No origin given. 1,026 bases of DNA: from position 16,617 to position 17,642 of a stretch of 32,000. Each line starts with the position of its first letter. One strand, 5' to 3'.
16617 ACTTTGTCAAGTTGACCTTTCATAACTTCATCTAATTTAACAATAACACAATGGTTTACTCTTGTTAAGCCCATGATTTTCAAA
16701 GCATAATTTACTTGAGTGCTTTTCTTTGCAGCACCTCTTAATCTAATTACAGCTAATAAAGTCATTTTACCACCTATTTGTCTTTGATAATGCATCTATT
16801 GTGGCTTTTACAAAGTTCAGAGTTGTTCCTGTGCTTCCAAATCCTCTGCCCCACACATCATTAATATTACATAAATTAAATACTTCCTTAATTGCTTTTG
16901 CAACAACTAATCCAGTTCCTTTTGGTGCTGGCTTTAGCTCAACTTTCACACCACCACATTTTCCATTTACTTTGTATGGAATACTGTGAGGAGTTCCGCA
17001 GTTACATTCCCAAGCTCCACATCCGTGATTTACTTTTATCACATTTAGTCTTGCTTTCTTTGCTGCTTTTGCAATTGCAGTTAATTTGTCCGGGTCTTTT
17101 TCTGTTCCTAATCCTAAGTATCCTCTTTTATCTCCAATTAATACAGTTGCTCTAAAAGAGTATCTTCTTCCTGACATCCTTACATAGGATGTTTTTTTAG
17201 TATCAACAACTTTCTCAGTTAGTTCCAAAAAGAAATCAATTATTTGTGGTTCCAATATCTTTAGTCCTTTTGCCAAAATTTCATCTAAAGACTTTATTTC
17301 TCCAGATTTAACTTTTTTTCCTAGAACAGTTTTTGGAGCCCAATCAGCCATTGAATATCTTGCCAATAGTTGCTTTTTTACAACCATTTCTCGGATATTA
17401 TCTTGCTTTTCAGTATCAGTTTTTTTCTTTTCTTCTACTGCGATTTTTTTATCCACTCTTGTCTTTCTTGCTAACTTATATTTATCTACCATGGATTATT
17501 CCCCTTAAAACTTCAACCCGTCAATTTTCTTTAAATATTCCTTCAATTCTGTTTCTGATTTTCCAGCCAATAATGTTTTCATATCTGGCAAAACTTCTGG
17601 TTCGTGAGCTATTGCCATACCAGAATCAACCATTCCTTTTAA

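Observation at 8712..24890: Lineage-specific lysine-rich (E)PKVEAK(K) low-complexity extensions on at least six different ribosomal proteins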

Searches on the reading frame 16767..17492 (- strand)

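Call 3: search_protein_families(library=pfam, proteins=[window:16767-17492:-])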
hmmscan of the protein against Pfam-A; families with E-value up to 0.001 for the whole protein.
window:16767-17492:- (241 aa): 2 families
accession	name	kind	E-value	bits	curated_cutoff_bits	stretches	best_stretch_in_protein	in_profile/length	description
PF03719.21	Ribosomal_S5_C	-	3.3e-20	71.8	21.5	1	177-239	1-62/71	Ribosomal protein S5, C-terminal domain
PF00333.26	Ribosomal_S5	-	6.4e-16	58.6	27.1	1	91-155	1-65/65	Ribosomal protein S5, N-terminal domain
